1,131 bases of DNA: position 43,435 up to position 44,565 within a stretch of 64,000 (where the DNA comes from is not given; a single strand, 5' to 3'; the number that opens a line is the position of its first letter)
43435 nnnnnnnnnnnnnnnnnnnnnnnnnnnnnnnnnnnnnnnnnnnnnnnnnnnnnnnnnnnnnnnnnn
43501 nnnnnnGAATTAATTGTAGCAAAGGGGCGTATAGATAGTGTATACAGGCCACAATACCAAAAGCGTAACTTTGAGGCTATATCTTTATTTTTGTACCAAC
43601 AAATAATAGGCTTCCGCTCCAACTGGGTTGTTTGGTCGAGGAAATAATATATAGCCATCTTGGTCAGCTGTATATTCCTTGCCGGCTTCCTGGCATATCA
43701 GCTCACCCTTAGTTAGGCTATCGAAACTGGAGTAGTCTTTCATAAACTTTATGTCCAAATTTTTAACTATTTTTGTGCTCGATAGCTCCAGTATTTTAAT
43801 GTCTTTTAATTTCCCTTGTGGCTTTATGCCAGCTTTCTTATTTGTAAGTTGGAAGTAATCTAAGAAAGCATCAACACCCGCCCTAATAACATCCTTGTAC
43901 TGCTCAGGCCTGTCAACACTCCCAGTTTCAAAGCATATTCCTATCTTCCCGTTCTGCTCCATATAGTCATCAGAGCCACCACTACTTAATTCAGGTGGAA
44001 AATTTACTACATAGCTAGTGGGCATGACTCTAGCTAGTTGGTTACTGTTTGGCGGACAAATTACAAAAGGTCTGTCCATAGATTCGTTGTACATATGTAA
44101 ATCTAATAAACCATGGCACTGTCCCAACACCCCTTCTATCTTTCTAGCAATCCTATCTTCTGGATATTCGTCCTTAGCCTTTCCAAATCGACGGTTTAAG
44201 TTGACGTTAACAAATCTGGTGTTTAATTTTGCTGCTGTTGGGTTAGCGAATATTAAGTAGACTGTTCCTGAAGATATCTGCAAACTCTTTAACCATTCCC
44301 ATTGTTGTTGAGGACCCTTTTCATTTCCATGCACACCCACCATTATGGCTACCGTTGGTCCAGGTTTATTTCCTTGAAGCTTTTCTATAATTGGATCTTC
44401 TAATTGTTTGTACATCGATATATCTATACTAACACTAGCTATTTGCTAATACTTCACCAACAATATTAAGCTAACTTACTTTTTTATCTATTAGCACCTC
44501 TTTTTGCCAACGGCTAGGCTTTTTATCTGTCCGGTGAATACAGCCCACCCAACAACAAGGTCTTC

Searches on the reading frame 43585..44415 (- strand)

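Call 93: search_protein_families(library=pfam, proteins=[window:43585-44415:-], max_evalue=0.0001)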
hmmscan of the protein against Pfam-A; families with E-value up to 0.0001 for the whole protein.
window:43585-44415:- (276 aa): 2 families
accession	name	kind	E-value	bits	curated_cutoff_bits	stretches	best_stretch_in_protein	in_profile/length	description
PF24827.1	AstE_AspA_cat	-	1.8e-16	60.7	25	1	18-186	1-190/192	Succinylglutamate desuccinylase/Aspartoacylase catalytic domain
PF04952.20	AstE_AspA_hybrid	-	2.4e-05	24.6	25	0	227-276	26-76/76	AstE/AspA barrel-sandwich hybrid domain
